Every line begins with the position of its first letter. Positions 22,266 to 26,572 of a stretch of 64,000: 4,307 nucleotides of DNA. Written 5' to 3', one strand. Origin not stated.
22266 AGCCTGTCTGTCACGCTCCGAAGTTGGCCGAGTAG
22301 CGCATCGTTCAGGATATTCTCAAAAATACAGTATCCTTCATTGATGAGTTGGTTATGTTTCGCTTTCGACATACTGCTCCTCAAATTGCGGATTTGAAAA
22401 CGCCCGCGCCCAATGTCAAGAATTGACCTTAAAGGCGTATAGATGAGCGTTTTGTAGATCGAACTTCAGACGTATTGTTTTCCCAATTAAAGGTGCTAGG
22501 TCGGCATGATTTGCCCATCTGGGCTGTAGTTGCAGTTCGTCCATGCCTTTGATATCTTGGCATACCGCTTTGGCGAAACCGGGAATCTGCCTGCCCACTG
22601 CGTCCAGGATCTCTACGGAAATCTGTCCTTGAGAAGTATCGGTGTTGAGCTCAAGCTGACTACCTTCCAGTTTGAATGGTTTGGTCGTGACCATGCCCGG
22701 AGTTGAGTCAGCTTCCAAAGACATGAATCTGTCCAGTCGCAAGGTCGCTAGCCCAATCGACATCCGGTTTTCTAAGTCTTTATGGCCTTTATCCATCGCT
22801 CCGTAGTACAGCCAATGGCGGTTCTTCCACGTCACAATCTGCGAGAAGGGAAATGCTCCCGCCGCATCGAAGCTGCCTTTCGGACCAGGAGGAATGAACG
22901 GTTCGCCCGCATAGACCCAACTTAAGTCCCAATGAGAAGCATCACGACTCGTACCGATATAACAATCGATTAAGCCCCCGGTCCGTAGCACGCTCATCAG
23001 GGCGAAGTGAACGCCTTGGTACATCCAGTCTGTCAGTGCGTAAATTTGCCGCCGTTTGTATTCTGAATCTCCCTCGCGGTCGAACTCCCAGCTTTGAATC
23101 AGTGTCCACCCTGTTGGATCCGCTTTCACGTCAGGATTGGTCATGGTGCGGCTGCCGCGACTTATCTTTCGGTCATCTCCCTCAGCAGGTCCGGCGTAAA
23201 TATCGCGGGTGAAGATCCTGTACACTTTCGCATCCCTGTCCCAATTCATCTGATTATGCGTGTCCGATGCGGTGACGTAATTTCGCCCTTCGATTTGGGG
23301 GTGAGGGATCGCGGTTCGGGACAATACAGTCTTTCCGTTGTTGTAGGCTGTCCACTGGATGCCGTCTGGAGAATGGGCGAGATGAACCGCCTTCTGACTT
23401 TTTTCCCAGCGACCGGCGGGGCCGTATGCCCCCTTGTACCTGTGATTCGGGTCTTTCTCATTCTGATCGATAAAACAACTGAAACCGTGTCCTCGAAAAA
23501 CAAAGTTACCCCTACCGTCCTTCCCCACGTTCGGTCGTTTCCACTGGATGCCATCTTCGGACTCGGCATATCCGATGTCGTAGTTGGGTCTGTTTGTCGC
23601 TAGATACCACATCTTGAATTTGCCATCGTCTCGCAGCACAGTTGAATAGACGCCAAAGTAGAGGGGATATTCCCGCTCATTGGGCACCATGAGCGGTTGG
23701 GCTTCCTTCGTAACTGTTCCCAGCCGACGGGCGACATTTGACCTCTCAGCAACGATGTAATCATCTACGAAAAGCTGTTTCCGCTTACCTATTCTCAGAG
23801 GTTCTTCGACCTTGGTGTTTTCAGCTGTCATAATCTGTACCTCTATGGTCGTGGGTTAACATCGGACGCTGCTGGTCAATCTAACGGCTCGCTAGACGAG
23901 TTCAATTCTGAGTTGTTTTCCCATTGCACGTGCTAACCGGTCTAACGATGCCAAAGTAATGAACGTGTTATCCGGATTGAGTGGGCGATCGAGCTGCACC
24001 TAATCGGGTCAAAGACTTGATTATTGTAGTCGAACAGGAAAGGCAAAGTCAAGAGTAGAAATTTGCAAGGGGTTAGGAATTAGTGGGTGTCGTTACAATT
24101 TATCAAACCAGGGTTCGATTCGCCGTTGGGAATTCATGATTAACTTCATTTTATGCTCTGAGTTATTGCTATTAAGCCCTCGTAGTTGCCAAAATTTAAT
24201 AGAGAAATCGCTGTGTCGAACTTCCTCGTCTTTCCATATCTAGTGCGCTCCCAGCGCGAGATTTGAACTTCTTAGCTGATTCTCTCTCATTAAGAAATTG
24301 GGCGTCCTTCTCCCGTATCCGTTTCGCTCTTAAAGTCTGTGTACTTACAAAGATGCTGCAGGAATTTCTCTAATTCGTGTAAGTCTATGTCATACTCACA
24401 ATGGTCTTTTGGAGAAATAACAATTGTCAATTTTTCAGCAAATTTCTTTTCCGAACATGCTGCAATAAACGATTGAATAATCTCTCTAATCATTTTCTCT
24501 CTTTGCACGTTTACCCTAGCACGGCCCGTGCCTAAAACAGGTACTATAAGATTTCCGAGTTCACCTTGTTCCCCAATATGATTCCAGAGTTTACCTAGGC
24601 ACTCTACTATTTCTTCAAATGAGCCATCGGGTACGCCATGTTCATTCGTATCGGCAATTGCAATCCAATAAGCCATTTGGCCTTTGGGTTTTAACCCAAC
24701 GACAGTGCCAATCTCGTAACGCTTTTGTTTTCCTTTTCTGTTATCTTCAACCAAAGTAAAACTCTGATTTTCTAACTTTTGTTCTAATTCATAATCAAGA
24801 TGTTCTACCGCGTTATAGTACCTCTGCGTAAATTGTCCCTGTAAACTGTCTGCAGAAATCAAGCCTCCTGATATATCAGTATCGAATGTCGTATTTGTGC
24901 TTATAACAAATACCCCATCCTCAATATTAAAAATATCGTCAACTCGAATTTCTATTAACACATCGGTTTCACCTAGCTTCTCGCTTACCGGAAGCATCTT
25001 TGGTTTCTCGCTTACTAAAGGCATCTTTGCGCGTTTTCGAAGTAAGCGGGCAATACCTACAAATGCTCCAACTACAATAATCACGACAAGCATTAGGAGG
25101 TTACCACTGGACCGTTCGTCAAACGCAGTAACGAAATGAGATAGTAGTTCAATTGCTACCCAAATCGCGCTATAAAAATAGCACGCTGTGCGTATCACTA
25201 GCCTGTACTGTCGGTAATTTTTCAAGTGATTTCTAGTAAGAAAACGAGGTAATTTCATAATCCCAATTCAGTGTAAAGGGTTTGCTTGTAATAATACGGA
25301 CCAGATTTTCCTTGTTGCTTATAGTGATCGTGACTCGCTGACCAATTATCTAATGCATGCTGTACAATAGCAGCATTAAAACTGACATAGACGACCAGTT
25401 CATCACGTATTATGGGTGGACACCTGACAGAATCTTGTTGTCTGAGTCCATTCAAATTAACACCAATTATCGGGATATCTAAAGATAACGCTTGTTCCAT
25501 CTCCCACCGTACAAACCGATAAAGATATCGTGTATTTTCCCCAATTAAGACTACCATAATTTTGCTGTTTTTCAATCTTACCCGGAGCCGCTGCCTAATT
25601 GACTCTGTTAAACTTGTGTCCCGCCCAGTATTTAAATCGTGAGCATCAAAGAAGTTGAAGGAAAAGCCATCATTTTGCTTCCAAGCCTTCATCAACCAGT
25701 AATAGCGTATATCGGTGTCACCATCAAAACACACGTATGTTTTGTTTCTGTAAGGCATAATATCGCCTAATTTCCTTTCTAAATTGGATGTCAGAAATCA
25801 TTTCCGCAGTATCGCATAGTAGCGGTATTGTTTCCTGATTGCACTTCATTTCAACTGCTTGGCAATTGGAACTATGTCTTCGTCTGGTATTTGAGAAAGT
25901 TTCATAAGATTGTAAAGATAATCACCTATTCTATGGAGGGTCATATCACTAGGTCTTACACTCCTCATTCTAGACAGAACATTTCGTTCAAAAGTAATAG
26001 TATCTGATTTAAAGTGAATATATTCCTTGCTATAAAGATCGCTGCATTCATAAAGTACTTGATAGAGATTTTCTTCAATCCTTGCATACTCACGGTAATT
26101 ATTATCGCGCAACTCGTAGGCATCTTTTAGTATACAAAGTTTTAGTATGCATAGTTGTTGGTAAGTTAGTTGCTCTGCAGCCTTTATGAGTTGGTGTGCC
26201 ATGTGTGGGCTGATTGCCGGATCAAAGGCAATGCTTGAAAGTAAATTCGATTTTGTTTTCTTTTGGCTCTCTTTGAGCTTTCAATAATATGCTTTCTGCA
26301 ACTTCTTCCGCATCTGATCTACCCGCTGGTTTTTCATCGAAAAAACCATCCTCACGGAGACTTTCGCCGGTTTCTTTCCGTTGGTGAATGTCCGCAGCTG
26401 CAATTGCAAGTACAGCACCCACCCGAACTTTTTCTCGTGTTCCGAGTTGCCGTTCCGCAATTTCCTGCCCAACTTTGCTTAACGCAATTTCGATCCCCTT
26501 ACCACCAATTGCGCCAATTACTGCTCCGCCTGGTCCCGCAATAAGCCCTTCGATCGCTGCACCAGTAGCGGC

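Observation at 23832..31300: Compositionally distinct defense island between the GH-like gene and the isomerase operon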

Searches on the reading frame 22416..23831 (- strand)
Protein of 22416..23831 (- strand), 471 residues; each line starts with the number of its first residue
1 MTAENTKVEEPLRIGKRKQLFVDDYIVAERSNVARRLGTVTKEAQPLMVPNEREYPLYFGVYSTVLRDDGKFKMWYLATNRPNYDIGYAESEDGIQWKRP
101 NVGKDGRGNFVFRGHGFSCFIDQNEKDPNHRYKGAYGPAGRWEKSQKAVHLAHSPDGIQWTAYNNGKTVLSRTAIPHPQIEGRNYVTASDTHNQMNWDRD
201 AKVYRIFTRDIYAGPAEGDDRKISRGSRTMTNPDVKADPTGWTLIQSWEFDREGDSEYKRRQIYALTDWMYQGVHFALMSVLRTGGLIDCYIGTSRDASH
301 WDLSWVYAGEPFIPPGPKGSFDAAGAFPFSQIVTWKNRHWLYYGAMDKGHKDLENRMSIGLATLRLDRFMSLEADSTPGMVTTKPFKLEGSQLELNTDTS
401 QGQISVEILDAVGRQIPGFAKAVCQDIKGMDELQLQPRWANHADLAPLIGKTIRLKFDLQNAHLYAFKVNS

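Call 3: search_protein_families(library=pfam, proteins=[window:22416-23831:-], max_evalue=0.01)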
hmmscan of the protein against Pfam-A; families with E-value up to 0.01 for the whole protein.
window:22416-23831:- (471 aa): 0 families

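Call 6: search_protein_families(library=ncbifam, proteins=[window:22416-23831:-], max_evalue=0.01)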
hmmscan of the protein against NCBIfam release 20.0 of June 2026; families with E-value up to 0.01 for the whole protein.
window:22416-23831:- (471 aa): 0 families

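Call 13: find_related_loci(query=window:22416-23831:-, collection=genome_contigs, flank=10000)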
Query window:22416-23831:- (471 aa) in genome_contigs; peptide patterns used: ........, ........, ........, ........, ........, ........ (x = any residue, [..] = any of these).
39 stretches matched a pattern; 33 encode a relative of the query (tblastn E <= 1e-3); 32 distinct loci.
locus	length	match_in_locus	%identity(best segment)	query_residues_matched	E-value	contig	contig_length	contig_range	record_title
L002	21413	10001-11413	95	1-471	0e+0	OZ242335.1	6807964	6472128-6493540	MAG: Candidatus Poribacteria bacterium isolate 0e18bbbf-3c5b-4f4e-9be4-718f64127597 genome assembly, chromosome: 1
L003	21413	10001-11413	94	1-471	0e+0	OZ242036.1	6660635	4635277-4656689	MAG: Candidatus Poribacteria bacterium isolate 54b3e0b4-8990-4cd1-959a-c9693763f33b genome assembly, chromosome: 1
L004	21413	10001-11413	94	1-471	0e+0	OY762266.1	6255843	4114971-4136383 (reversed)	MAG: Candidatus Poribacteria bacterium isolate f15cbddf-0c87-47e8-aab1-4ca568006f86 genome assembly, chromosome: 1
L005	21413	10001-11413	93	1-471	0e+0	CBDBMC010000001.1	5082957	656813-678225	MAG: Candidatus Poribacteria bacterium isolate ca8204a3-33b7-44e1-a19a-5b07964ae9a8 genome assembly, contig: contig_1, w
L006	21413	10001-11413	93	1-471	0e+0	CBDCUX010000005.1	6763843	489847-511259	MAG: Candidatus Poribacteria bacterium isolate e6ba5316-27cc-4a72-bad8-a94c688688a0 genome assembly, contig: contig_5, w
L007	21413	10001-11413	93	1-471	0e+0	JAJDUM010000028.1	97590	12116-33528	MAG: Candidatus Poribacteria bacterium isolate jk18x1bzbins.78 k141_560668, whole genome shotgun sequence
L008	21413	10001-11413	94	1-471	0e+0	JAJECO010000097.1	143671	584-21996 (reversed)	MAG: Candidatus Poribacteria bacterium isolate jk18xAbins.25 k141_1003724, whole genome shotgun sequence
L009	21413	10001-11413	93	1-471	0e+0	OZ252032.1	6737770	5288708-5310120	MAG: Candidatus Poribacteria bacterium isolate aa3f26ad-70d9-470a-add4-ad97223fdacd genome assembly, chromosome: 1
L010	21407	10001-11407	93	1-469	0e+0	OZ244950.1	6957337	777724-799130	MAG: Candidatus Poribacteria bacterium isolate 1741874c-865a-47cd-958f-7fa2b3d0eca7 genome assembly, chromosome: 1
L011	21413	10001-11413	93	1-471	0e+0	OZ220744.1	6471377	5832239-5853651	MAG: Candidatus Poribacteria bacterium isolate 67f587a8-c379-43ee-8694-439c00dbce40 genome assembly, chromosome: 1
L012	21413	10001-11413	93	1-471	0e+0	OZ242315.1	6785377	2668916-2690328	MAG: Candidatus Poribacteria bacterium isolate 55818b94-eea9-47de-9476-a843df335cd7 genome assembly, chromosome: 1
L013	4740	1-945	95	157-471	0e+0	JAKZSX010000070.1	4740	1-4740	MAG: Candidatus Poribacteria bacterium isolate Langseth_MAG_00044 Langseth_MAG_00044_000000000070, whole genome shotgun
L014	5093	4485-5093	93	1-203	7e-128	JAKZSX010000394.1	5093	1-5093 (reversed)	MAG: Candidatus Poribacteria bacterium isolate Langseth_MAG_00044 Langseth_MAG_00044_000000000394, whole genome shotgun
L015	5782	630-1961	43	10-469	9e-111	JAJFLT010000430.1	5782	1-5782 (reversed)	MAG: Opitutales bacterium isolate OFTM292 OFTM292_429, whole genome shotgun sequence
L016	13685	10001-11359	37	1-470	2e-89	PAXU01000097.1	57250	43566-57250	MAG: Rhodopirellula sp. isolate SAT12 253197, whole genome shotgun sequence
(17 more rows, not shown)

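Call 46: search_protein_families(library=padloc, max_evalue=0.001, proteins=[L002:7116-7916:+, L002:8506-9132:+, L004:1169-1879:-, L005:6119-6661:+, L005:8371-8700:+, L007:8545-9345:+, L008:8046-8909:+, L010:5491-6315:+, L010:6312-7865:+, L011:772-3600:+])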
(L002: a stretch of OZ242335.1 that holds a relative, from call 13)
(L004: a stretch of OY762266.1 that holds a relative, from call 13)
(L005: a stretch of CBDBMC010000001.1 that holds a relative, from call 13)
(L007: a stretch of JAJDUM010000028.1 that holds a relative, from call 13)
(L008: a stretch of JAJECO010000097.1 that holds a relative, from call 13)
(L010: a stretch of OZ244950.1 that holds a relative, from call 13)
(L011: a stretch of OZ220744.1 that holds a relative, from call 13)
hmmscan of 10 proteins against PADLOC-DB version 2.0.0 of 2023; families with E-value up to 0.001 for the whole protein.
L002:7116-7916:+ (266 aa): 4 families
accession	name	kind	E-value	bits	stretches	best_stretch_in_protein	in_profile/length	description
PDLC05022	PDC-S45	-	3e-51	172.1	1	4-255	17-284/293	-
PDLC03855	LmuA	-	9.1e-07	26.5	1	95-214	64-174/425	-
PDLC02959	RT-Protease_XI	-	2.2e-06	24.9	1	45-212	361-488/510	single gene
PDLC02960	RT-Protease_XI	-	7.1e-06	23.3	1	44-213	358-486/506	single gene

L002:8506-9132:+ (208 aa): 0 families

L004:1169-1879:- (236 aa): 1 family
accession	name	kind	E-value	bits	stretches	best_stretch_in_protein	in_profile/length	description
PDLC04109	PD-T7-4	-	1.4e-69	231.7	1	9-235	1-209/211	-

L005:6119-6661:+ (180 aa): 0 families

L005:8371-8700:+ (109 aa): 0 families

L007:8545-9345:+ (266 aa): 4 families
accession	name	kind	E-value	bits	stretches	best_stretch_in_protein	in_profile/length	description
PDLC04993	PDC-S31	-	2.3e-23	80.8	1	93-262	59-236/245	-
PDLC04990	PDC-S31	-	1.3e-12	46.1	1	16-195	8-202/259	-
PDLC04991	PDC-S31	-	3.1e-11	41.3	1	21-195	7-149/208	-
PDLC04994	PDC-S31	-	8.7e-08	29.8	1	16-198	18-213/273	-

L008:8046-8909:+ (287 aa): 1 family
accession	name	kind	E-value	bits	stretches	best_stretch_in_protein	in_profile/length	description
PDLC02917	DUF3800_VII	-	6.7e-16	56.4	1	38-252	16-207/233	-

L010:5491-6315:+ (274 aa): 0 families

L010:6312-7865:+ (517 aa): 0 families

L011:772-3600:+ (942 aa): 53 families (the best 25 are shown)
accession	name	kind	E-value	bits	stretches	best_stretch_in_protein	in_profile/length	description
PDLC03802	RTasHel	-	2.1e-37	127.3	3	483-701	129-323/675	DRT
PDLC00132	GajB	-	3.9e-36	122.9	3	445-697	127-357/625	UrvD helicase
PDLC00117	GajB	-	6.8e-34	115.3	3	553-702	220-361/604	UrvD helicase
PDLC00114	GajB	-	2.3e-32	110.4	3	463-704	142-363/635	UrvD helicase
PDLC00103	GajB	-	1.3e-27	95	3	554-696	214-351/612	UrvD helicase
PDLC00127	GajB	-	4.9e-27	92.7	2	503-632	160-284/594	UrvD helicase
PDLC00123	GajB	-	1e-26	91.7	3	554-642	179-264/540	UrvD helicase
PDLC00122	GajB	-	1.2e-25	88.5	2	555-691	166-300/502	UrvD helicase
PDLC00119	GajB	-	5.1e-22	76.5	2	553-638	220-301/565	UrvD helicase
PDLC00107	GajB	-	6.2e-20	69.3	3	554-659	218-314/587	UrvD helicase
PDLC00130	GajB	-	1.5e-19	67.7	1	553-638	207-291/589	UrvD helicase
PDLC00106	GajB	-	2.3e-19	67.3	2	555-702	209-343/577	UrvD helicase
PDLC00110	GajB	-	3.3e-19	66.9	2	174-227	59-112/725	UrvD helicase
PDLC00112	GajB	-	3.9e-19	66.7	2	554-644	214-301/581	UrvD helicase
PDLC00129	GajB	-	1.9e-18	64.4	1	553-731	228-386/594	UrvD helicase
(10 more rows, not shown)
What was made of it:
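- Tried and rejected: They are a trypsin-like PDC-S45 and a DUF2971/PDC-S31 (call 46).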

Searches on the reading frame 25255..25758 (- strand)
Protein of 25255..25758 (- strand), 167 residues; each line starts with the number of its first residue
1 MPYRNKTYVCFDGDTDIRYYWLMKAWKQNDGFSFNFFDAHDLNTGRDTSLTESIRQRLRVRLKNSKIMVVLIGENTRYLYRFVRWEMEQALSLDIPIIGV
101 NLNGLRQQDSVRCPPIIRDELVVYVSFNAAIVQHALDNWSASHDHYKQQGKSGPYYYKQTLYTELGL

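Call 3: search_protein_families(library=pfam, proteins=[window:25255-25758:-], max_evalue=0.01)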
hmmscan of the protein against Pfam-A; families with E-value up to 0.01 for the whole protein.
window:25255-25758:- (167 aa): 1 family
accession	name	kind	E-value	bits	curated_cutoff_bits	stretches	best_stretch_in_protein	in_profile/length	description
PF08937.16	ThsB_TIR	-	3.5e-17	63.1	21.2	1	8-106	1-99/100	Thoeris protein ThsB, TIR-like domain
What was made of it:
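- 25255..25758 (-): thsB, TIR-domain Thoeris sensor (167 aa). It overlaps thsA by 4 nt. PF08937 ThsB_TIR 3.5e-17 (call 3).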

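Call 4: search_protein_families(library=padloc, proteins=[window:25255-25758:-], max_evalue=0.01)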
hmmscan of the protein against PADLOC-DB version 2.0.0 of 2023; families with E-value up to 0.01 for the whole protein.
window:25255-25758:- (167 aa): 9 families
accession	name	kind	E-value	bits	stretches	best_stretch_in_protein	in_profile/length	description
PDLC00429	ThsB1|ThsB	-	3.7e-76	252.8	1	1-167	1-167/167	TIR-like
PDLC00440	ThsB2|ThsB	-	1.1e-49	166.8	1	1-167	1-169/169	TIR-like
PDLC00421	ThsB1|ThsB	-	1.2e-25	88.3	1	1-101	1-111/180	TIR-like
PDLC00427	ThsB1|ThsB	-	3.9e-17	60.7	1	1-133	1-133/170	TIR-like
PDLC04688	PDC-M50B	-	6.5e-09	34.2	1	32-109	32-107/162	-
PDLC00431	ThsB1|ThsB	-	7.4e-08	31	1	33-110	32-107/162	TIR-like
PDLC00433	ThsB1|ThsB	-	4e-06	24.9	1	52-110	47-104/164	TIR-like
PDLC00418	ThsB1|ThsB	-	5.4e-06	24.3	1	49-138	48-133/155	TIR-like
PDLC00426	ThsB1|ThsB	-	0.0031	14.8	1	50-106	282-337/352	TIR-like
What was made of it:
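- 25255..25758 (-): PADLOC ThsB 3.7e-76, full length 1-167 of 167 (call 4).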

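Call 6: search_protein_families(library=ncbifam, proteins=[window:25255-25758:-], max_evalue=0.01)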
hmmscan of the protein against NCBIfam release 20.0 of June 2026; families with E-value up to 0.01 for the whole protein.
window:25255-25758:- (167 aa): 0 families

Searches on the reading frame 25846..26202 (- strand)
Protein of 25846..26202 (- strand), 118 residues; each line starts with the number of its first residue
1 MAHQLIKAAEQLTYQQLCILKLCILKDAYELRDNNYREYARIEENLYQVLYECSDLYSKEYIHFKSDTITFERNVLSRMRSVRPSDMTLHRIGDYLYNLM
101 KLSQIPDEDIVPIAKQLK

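Call 3: search_protein_families(library=pfam, proteins=[window:25846-26202:-], max_evalue=0.01)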
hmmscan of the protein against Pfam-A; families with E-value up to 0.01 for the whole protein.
window:25846-26202:- (118 aa): 0 families

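Call 4: search_protein_families(library=padloc, proteins=[window:25846-26202:-], max_evalue=0.01)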
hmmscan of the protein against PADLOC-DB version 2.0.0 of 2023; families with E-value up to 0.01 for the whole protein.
window:25846-26202:- (118 aa): 0 families

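Call 6: search_protein_families(library=ncbifam, proteins=[window:25846-26202:-], max_evalue=0.01)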
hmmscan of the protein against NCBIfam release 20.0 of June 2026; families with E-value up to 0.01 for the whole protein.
window:25846-26202:- (118 aa): 0 families

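Call 11: search_protein_families(library=phrogs, proteins=[window:25846-26202:-], max_evalue=1)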
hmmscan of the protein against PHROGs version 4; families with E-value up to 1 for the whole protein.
window:25846-26202:- (118 aa): 1 family
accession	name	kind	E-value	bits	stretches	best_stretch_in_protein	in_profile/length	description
phrog_707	-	unknown function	0.094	13.9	1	41-65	22-46/72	-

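Call 12: search_protein_families(library=pfam, proteins=[window:25846-26202:-], max_evalue=10)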
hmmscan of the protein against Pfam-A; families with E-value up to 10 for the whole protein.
window:25846-26202:- (118 aa): 0 families

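Call 25: find_homologous_proteins(query=window:25846-26202:-)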
Query window:25846-26202:- (118 aa): 22 proteins with E <= 0.001 among 23 candidates.
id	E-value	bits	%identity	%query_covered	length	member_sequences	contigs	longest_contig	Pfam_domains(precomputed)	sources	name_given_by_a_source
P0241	3.9e-71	254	100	100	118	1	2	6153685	-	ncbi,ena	-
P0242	1.3e-47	178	71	100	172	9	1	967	-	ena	-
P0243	1.1e-33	134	58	100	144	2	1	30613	-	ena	-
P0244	7.3e-29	118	56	100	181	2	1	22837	-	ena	-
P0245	7.7e-29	118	49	100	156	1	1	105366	-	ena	-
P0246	3.1e-28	116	56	100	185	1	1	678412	-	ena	-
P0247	6.0e-28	115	47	100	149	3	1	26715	-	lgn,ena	-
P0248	1.0e-27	114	51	100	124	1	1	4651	-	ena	-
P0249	5.7e-27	112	54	100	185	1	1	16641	-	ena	-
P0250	6.9e-27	112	52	100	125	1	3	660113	-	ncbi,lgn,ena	-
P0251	1.1e-26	111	53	100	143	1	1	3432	-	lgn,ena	-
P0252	1.2e-26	111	50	97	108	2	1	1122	-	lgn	-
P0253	4.0e-26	109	51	100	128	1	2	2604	-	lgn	-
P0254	1.6e-25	107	53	100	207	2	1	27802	-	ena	-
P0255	5.5e-25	105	68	71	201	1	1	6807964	-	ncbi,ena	-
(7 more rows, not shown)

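Call 94: find_encoding_contigs(protein=P0246, flank=5000, max_places=2)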
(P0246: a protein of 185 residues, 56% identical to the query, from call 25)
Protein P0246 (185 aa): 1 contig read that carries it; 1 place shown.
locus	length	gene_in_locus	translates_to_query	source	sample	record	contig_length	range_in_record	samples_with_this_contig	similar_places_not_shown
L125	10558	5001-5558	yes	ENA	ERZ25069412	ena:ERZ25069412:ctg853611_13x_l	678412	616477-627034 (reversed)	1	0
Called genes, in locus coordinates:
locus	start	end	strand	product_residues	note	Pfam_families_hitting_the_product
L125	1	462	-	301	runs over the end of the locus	PF13673:Acetyltransf_10 (faint), PF00583:Acetyltransf_1 (weak), PF13508:Acetyltransf_7 (weak)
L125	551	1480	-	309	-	PF00291:PALP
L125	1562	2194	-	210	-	PF23913:DUF7255 (weak)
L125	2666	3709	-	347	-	-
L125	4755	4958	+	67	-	-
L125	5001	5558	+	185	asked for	-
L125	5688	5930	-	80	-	-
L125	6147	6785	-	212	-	-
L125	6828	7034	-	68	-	-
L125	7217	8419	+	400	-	PF04326:SLFN_AlbA_2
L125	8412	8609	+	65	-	-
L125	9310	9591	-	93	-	PF05016:ParE_toxin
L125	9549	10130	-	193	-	PF13274:SocA_Panacea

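Call 95: find_encoding_contigs(protein=P0254, flank=5000, max_places=2)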
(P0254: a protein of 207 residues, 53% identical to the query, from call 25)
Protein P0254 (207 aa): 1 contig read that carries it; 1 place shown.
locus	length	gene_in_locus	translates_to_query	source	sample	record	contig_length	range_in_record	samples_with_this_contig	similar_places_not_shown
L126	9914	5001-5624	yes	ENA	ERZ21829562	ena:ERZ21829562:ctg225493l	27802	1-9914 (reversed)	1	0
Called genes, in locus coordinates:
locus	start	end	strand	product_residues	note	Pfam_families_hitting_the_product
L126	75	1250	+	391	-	PF22240:ISP_coupler, PF02384:N6_Mtase (weak)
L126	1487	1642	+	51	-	-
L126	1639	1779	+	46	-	-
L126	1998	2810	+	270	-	PF18135:Type_ISP_C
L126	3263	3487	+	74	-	-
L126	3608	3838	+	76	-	-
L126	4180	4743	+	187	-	-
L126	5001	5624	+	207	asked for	-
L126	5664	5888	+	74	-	-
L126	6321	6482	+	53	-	-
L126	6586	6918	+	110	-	-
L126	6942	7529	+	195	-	-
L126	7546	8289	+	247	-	-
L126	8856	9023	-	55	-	-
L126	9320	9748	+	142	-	-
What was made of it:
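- Tried and rejected: Conserved partner for the glycine-zipper family: in L010 it overlaps an unknown 517-aa gene, but that gene is absent from the two other contexts examined (calls 94, 95).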

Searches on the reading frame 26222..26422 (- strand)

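Call 3: search_protein_families(library=pfam, proteins=[window:26222-26422:-], max_evalue=0.01)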
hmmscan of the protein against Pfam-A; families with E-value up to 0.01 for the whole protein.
window:26222-26422:- (66 aa): 0 families

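Call 4: search_protein_families(library=padloc, proteins=[window:26222-26422:-], max_evalue=0.01)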
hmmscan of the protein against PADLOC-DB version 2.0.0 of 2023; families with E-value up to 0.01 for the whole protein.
window:26222-26422:- (66 aa): 0 families

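Call 6: search_protein_families(library=ncbifam, proteins=[window:26222-26422:-], max_evalue=0.01)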
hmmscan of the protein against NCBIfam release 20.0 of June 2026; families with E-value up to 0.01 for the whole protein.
window:26222-26422:- (66 aa): 0 families

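Call 11: search_protein_families(library=phrogs, proteins=[window:26222-26422:-], max_evalue=1)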
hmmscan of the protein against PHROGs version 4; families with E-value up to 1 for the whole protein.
window:26222-26422:- (66 aa): 2 families
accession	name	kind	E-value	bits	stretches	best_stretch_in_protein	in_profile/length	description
phrog_5029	-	unknown function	0.082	14.3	1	44-63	17-38/56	-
phrog_18500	-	unknown function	0.29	12.3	1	12-62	127-177/187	-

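Call 12: search_protein_families(library=pfam, proteins=[window:26222-26422:-], max_evalue=10)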
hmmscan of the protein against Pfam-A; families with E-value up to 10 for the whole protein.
window:26222-26422:- (66 aa): 0 families
